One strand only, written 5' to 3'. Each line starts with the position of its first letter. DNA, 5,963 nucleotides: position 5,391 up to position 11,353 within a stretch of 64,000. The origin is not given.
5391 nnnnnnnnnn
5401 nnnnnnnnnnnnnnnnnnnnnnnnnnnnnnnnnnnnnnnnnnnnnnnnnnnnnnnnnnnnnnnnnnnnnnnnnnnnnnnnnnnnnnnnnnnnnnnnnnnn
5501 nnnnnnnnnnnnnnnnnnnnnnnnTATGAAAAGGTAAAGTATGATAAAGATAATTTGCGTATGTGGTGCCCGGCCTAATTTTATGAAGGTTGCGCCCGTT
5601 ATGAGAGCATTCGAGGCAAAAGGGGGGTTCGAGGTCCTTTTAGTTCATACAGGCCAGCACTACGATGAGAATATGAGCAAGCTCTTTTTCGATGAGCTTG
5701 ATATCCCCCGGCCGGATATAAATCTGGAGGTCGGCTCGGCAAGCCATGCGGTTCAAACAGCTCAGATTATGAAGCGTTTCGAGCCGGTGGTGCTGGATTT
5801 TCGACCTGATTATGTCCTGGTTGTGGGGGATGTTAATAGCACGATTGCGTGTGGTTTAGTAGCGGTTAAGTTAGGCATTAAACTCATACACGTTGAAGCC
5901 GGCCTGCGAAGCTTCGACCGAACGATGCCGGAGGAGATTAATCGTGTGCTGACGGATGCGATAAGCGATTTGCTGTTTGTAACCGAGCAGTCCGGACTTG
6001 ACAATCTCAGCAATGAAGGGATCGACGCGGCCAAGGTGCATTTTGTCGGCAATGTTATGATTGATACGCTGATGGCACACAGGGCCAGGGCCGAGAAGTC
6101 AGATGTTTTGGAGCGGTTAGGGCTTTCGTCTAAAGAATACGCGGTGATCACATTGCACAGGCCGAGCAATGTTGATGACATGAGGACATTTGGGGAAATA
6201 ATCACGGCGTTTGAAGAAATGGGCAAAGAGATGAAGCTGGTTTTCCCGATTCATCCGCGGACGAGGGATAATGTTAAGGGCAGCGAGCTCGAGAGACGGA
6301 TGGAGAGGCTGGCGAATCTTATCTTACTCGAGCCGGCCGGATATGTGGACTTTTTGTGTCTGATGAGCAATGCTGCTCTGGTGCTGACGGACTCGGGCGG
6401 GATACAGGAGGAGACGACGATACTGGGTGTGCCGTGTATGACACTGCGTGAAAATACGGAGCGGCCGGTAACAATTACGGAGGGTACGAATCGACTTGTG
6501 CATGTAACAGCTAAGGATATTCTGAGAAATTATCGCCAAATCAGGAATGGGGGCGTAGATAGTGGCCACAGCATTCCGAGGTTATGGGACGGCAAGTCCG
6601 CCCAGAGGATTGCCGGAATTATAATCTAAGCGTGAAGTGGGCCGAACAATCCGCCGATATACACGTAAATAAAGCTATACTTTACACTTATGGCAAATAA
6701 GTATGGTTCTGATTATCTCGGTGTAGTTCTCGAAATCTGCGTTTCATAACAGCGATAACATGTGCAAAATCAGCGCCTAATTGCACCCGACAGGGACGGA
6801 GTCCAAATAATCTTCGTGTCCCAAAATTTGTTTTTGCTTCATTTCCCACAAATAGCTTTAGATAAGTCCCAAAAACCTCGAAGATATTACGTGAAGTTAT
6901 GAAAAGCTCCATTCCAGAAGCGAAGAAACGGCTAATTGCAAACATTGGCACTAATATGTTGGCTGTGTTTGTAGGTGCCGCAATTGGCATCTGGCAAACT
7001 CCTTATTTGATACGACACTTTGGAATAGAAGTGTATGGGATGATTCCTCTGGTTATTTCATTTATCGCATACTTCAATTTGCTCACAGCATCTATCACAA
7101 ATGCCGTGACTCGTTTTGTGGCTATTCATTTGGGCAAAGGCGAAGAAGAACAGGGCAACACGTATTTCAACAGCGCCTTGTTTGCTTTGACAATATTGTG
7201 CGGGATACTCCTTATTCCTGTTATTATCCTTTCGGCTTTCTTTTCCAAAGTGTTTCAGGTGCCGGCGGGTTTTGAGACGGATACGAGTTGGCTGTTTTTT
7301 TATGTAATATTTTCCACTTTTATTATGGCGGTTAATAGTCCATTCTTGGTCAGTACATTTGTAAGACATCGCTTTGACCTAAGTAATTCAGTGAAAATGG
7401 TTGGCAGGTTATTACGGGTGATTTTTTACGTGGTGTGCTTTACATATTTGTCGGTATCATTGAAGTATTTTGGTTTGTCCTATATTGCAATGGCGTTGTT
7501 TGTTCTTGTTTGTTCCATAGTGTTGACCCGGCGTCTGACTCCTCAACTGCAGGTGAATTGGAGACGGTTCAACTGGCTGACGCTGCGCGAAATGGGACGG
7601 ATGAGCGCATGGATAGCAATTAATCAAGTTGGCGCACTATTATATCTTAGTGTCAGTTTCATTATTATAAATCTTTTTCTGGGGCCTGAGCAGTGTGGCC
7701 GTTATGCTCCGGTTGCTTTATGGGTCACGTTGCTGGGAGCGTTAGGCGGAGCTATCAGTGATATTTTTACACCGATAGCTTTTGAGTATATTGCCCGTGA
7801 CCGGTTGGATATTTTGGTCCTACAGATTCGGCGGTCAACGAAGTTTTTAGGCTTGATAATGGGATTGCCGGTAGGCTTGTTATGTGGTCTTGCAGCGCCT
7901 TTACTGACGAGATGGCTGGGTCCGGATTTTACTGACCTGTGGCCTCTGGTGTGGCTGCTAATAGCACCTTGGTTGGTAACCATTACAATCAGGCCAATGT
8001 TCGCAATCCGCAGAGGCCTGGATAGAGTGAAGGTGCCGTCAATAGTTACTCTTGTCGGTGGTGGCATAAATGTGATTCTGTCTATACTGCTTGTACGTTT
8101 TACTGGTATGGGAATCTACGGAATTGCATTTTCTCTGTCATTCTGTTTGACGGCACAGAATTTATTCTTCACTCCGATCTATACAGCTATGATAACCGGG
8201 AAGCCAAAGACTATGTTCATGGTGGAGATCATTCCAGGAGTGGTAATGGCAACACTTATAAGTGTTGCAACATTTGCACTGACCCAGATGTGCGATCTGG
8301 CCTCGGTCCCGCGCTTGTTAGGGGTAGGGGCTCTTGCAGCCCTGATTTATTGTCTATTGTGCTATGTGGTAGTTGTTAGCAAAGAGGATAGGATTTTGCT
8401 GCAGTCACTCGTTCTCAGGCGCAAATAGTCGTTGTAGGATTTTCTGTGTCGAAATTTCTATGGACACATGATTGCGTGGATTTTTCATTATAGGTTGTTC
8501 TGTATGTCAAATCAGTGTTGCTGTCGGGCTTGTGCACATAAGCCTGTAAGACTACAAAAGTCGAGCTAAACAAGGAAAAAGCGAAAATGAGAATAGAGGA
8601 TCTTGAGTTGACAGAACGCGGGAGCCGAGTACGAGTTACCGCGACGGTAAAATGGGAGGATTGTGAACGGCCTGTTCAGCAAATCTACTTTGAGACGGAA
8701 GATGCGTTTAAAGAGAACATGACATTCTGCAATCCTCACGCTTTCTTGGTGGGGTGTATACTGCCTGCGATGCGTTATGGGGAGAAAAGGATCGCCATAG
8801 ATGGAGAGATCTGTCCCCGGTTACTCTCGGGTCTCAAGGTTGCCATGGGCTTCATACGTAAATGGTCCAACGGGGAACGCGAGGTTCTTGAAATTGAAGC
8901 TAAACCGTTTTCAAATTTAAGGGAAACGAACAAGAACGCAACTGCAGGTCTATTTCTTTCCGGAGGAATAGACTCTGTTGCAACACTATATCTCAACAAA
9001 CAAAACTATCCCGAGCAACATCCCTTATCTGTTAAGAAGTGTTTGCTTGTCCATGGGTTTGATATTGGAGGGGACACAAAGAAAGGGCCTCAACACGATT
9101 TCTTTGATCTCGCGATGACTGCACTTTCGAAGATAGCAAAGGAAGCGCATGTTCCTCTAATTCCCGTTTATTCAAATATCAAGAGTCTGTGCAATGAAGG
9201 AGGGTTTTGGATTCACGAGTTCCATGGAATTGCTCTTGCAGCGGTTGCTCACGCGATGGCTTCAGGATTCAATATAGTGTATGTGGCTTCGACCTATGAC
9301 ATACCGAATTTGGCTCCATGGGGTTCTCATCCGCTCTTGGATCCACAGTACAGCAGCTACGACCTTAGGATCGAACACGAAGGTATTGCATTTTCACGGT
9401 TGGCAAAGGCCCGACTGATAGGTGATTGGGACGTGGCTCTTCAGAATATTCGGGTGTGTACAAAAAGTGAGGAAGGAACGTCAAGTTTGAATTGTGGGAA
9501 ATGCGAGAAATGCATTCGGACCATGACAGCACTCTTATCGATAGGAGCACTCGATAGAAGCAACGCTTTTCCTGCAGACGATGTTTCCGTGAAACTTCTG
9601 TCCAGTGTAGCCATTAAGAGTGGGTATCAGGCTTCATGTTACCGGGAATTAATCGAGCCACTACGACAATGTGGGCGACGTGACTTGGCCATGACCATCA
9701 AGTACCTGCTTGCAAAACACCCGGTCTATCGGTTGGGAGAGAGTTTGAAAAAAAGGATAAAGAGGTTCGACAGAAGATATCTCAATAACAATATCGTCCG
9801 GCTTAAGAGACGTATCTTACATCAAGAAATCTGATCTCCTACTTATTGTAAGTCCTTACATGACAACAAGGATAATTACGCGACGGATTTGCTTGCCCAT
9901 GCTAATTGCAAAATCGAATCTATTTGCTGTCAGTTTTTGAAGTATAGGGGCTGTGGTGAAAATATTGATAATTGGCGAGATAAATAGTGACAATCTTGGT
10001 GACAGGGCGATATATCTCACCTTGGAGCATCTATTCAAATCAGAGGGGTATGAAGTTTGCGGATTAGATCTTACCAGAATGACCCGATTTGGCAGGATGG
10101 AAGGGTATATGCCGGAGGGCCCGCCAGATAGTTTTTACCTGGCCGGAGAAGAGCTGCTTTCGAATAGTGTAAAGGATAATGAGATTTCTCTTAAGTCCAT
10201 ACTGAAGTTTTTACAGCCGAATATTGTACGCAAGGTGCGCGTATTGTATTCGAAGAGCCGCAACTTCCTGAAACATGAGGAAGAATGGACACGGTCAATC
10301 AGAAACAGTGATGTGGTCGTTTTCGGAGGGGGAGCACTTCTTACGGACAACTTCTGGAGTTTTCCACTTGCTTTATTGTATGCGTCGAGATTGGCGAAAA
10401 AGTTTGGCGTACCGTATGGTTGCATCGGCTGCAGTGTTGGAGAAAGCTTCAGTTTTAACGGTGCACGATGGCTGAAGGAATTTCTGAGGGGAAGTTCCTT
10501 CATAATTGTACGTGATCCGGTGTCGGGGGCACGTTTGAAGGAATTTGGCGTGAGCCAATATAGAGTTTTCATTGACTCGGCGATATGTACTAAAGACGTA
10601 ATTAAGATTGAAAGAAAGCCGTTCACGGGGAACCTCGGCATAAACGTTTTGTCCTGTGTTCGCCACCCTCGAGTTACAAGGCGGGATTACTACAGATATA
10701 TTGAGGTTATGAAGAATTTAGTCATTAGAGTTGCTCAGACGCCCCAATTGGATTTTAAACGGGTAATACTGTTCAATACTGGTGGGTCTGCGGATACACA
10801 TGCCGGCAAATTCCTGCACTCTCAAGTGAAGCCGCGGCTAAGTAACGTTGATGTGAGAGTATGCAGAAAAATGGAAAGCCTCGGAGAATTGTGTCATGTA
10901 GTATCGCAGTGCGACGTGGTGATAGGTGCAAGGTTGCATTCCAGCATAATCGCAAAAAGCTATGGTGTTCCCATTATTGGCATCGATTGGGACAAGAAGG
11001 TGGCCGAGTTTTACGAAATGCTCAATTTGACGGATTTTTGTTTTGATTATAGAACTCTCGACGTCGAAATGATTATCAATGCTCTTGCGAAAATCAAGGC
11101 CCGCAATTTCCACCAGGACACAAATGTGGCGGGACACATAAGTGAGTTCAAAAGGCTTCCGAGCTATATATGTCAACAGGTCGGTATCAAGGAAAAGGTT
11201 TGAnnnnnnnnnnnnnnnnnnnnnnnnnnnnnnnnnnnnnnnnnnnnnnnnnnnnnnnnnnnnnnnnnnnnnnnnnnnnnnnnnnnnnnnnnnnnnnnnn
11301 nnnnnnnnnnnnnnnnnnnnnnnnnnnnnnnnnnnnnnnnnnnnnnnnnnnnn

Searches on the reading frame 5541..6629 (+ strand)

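Call 6: search_protein_families(library=pfam, proteins=[window:5541-6629:+], max_evalue=0.0001)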
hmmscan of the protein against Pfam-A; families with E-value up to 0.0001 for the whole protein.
window:5541-6629:+ (362 aa): 1 family
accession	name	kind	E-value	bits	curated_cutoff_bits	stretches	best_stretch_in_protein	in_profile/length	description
PF02350.25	Epimerase_2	-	1.6e-105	353.3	30.6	1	23-361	2-346/347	UDP-N-acetylglucosamine 2-epimerase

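Call 58: search_protein_families(library=ncbifam, proteins=[window:5541-6629:+], max_evalue=0.00001)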
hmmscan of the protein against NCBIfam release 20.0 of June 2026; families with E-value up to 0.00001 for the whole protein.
window:5541-6629:+ (362 aa): 2 families
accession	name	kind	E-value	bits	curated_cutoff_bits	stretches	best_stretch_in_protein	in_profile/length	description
TIGR00236.1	wecB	equivalog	1.3e-98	330.6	210.15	1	2-336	1-334/366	non-hydrolyzing UDP-N-acetylglucosamine 2-epimerase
TIGR03568.1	NeuC_NnaA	equivalog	1.1e-23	83.8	235.9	1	3-300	2-304/365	UDP-N-acetylglucosamine 2-epimerase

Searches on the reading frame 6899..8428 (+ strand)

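Call 6: search_protein_families(library=pfam, proteins=[window:6899-8428:+], max_evalue=0.0001)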
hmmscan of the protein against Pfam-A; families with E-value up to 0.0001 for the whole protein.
window:6899-8428:+ (509 aa): 1 family
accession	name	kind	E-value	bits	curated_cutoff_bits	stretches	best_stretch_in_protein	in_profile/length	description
PF01943.22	Polysacc_synt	-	4.8e-12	46.3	28.2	1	13-271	2-246/274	Polysaccharide biosynthesis protein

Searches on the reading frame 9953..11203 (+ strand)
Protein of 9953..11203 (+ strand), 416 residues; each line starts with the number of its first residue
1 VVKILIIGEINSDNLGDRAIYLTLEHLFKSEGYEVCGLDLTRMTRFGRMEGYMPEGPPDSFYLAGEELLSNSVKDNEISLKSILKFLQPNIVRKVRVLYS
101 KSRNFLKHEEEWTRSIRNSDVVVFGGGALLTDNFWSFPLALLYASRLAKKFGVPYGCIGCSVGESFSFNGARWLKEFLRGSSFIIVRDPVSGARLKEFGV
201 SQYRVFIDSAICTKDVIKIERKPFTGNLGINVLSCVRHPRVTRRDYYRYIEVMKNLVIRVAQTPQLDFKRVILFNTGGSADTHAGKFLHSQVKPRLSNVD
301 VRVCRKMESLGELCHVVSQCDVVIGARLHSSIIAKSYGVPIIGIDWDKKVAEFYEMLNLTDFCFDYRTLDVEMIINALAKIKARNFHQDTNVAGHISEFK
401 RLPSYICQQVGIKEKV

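Call 6: search_protein_families(library=pfam, proteins=[window:9953-11203:+], max_evalue=0.0001)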
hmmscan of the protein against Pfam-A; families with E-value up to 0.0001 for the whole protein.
window:9953-11203:+ (416 aa): 1 family
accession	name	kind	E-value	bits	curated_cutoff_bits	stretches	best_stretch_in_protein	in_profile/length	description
PF04230.19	PS_pyruv_trans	-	2.1e-25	90.6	25.3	1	14-347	1-279/280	Polysaccharide pyruvyl transferase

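Call 58: search_protein_families(library=ncbifam, proteins=[window:9953-11203:+], max_evalue=0.00001)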
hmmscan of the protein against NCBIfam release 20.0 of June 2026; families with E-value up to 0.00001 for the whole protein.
window:9953-11203:+ (416 aa): 3 families
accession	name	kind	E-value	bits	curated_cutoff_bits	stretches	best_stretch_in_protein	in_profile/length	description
TIGR03609.1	S_layer_CsaB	equivalog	4.8e-24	85.2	213.1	1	111-359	58-291/301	polysaccharide pyruvyl transferase CsaB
NF007452.0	PRK10017.1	equivalog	1.3e-11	44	399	1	312-381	320-389/426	colanic acid biosynthesis pyruvyl transferase WcaK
TIGR04006.1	wcaK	equivalog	1e-08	34.4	727.1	1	312-369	320-377/426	colanic acid biosynthesis pyruvyl transferase WcaK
